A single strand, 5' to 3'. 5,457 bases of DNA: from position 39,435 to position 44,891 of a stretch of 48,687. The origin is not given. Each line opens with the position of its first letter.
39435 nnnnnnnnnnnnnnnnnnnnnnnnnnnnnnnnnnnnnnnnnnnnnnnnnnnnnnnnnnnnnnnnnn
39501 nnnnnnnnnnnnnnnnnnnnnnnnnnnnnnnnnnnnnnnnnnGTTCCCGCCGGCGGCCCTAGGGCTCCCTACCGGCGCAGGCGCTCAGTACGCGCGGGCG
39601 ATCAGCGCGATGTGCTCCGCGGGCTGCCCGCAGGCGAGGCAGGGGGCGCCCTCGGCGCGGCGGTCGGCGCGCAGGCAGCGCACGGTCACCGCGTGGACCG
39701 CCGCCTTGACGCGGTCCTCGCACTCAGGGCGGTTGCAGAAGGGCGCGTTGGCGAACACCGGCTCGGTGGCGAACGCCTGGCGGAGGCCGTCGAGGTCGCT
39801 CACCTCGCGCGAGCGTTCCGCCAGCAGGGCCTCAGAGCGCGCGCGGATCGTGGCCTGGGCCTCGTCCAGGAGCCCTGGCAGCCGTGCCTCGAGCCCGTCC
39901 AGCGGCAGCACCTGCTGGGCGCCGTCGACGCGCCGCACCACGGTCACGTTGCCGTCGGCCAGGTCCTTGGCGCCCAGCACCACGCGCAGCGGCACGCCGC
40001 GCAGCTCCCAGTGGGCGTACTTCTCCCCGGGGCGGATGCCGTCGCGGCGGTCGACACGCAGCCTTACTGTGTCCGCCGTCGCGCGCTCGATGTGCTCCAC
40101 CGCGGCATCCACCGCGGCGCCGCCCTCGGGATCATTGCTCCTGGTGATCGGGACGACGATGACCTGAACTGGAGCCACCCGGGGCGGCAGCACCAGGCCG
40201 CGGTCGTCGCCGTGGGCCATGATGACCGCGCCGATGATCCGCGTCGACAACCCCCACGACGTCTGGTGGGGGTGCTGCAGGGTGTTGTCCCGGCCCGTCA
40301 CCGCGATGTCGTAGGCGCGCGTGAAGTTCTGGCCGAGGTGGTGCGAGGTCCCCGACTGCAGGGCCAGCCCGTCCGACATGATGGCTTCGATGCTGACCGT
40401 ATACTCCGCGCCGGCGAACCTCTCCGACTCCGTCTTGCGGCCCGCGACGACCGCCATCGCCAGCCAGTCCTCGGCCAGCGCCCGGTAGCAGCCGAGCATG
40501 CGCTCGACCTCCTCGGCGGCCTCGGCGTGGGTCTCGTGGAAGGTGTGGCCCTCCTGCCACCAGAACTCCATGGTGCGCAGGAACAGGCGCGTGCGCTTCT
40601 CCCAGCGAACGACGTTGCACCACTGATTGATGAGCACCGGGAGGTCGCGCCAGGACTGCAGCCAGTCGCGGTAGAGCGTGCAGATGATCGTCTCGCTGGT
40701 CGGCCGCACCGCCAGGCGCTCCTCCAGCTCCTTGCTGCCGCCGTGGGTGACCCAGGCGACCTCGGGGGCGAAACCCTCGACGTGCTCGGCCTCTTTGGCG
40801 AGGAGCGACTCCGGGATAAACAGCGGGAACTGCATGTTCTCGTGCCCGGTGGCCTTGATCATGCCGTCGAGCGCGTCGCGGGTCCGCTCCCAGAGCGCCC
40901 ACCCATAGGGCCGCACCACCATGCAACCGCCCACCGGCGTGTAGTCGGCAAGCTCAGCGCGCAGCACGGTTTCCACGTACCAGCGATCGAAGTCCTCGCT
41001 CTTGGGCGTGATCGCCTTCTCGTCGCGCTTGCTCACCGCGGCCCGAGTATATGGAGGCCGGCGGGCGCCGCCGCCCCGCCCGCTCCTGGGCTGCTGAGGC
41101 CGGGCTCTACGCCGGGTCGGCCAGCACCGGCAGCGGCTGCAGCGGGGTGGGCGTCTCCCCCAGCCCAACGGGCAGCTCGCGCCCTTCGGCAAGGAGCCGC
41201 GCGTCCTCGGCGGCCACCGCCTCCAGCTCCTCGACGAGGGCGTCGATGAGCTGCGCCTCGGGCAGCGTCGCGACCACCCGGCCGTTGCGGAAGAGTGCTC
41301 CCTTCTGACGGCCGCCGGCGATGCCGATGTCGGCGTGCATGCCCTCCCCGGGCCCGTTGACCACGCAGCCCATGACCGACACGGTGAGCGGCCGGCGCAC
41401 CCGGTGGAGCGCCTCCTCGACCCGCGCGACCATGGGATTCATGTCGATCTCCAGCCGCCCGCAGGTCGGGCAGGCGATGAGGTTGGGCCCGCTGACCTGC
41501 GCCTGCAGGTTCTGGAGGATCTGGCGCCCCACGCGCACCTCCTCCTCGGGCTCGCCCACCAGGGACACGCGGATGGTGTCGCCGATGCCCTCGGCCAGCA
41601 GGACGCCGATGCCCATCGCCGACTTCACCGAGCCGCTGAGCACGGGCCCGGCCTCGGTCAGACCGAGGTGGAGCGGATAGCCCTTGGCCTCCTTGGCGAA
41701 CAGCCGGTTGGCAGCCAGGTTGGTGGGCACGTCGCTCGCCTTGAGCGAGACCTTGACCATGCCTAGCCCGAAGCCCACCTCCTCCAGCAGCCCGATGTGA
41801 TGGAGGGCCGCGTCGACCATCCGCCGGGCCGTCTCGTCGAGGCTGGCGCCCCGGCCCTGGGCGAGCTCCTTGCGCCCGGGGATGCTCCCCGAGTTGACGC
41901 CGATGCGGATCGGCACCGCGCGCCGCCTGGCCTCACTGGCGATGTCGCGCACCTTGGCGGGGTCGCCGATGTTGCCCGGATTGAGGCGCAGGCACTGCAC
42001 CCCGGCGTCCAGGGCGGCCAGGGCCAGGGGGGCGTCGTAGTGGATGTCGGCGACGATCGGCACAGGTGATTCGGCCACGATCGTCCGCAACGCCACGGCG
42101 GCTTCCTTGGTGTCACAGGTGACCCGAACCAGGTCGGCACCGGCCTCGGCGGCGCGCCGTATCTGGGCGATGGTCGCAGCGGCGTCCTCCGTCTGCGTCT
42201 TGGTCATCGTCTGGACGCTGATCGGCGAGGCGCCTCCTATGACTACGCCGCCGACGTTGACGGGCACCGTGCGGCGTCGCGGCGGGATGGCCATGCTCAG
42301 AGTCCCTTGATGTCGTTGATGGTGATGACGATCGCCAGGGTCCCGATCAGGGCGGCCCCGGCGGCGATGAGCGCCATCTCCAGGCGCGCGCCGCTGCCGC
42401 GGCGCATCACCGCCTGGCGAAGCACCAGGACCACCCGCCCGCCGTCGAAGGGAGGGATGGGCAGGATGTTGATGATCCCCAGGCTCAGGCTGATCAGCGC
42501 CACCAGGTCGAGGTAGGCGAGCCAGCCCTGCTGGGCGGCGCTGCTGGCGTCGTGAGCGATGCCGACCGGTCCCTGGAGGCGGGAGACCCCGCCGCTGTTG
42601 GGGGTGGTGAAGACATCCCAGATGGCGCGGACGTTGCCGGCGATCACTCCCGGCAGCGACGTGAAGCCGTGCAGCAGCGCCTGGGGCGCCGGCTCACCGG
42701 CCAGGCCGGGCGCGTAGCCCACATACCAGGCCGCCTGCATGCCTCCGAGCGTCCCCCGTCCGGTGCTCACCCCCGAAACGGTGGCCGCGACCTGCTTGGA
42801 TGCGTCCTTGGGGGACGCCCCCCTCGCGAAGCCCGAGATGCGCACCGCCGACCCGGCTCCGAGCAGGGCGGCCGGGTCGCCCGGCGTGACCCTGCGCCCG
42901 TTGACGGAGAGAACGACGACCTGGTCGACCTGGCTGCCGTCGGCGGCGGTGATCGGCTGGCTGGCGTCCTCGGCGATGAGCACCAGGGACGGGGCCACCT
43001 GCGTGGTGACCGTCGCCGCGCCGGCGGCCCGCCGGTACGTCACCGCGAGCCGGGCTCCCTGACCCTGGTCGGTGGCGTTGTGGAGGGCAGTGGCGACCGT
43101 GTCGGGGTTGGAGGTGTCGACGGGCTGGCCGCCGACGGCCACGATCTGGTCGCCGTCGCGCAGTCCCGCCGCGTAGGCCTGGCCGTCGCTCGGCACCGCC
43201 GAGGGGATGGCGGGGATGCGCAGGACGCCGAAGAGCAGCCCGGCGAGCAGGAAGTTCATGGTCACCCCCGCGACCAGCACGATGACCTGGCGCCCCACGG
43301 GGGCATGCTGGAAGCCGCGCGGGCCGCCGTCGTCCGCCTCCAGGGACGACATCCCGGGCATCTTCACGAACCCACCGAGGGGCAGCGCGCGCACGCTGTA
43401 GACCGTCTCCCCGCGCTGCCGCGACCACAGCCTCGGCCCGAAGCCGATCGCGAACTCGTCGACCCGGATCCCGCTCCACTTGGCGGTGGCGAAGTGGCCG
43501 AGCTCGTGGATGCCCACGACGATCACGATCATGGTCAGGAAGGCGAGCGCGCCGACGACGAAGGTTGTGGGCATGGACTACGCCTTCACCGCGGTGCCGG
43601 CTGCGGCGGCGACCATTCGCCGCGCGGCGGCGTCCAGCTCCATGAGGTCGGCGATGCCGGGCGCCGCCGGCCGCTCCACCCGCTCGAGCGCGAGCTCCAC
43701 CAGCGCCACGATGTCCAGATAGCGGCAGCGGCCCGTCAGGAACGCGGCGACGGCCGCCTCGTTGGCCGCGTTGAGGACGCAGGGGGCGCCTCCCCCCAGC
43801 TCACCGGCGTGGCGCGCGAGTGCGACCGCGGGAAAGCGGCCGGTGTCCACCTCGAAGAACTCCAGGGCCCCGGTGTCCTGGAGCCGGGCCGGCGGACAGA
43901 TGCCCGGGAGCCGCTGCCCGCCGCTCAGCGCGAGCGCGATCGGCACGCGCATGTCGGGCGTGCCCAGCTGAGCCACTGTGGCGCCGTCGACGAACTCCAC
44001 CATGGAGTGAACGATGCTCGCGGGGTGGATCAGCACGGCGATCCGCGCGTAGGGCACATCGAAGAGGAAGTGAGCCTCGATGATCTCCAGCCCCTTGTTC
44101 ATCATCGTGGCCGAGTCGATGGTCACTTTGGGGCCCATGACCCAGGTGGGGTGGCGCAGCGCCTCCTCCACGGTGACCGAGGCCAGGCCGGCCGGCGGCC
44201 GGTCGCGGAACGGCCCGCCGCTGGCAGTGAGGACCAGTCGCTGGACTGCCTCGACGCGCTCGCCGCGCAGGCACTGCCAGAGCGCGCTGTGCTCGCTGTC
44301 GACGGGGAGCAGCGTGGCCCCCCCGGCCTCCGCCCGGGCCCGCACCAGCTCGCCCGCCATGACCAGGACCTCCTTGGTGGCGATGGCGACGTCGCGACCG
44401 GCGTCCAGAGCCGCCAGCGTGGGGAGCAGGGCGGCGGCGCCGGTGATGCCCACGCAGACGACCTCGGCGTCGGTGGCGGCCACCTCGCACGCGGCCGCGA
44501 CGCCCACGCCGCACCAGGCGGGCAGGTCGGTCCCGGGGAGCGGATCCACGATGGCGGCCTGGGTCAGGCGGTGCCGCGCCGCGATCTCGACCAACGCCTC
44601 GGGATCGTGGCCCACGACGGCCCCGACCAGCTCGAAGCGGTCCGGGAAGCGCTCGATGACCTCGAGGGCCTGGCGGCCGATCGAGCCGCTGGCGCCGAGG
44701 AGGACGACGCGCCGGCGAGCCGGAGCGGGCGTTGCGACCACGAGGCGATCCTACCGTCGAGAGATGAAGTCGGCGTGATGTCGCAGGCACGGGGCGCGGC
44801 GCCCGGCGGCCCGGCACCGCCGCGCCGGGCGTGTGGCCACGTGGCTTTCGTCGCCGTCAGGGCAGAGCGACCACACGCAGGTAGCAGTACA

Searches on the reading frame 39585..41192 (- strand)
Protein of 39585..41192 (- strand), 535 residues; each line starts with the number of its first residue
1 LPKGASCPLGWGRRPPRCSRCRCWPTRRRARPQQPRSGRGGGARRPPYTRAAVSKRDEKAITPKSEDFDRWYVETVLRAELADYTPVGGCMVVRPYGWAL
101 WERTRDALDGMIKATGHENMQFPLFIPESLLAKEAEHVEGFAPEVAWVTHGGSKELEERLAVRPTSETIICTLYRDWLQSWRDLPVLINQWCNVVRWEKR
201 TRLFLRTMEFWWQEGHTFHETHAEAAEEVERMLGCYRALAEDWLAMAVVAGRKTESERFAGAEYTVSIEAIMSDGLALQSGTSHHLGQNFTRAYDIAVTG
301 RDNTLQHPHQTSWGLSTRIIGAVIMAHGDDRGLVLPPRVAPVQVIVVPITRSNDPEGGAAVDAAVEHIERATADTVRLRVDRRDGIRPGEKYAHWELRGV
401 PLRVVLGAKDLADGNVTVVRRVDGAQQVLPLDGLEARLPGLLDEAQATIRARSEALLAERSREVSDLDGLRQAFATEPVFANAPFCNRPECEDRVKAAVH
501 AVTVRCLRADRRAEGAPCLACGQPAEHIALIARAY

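Call 37: search_protein_families(library=pfam, proteins=[window:39585-41192:-], max_evalue=0.00001)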
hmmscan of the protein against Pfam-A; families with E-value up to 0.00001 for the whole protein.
window:39585-41192:- (535 aa): 3 families
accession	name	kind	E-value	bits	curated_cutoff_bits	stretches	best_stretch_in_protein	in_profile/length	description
PF00587.30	tRNA-synt_2b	-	1e-19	71.7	29.3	1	154-324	5-176/179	tRNA synthetase class II core domain (G, H, P, S and T)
PF09180.16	ProRS-C_1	-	4.6e-14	52.7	31.5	1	469-535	3-71/71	Prolyl-tRNA synthetase, C-terminal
PF03129.25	HGTP_anticodon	-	5.6e-14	52.5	21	1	343-438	1-91/94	Anticodon binding domain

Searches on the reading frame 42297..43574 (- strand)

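Call 37: search_protein_families(library=pfam, proteins=[window:42297-43574:-], max_evalue=0.00001)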
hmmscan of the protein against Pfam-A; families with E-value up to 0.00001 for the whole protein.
window:42297-43574:- (425 aa): 2 families
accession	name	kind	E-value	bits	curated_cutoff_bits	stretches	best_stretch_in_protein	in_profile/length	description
PF02163.28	Peptidase_M50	-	2e-53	181.4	27.2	1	11-410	1-218/221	Peptidase family M50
PF17820.7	PDZ_6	-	1.2e-07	31.8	27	1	130-169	8-45/54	PDZ domain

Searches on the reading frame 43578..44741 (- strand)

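Call 37: search_protein_families(library=pfam, proteins=[window:43578-44741:-], max_evalue=0.00001)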
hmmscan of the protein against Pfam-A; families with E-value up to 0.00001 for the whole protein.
window:43578-44741:- (387 aa): 3 families
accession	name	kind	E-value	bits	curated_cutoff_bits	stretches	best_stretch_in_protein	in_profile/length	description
PF08436.17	DXP_redisom_C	-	7.3e-39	132.2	26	1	144-227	1-84/84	1-deoxy-D-xylulose 5-phosphate reductoisomerase C-terminal domain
PF13288.12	DXPR_C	-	6.4e-33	113.9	27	1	259-375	1-114/115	DXP reductoisomerase C-terminal domain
PF02670.22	DXP_reductoisom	-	1.9e-25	90.5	21.7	1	12-130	1-129/129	1-deoxy-D-xylulose 5-phosphate reductoisomerase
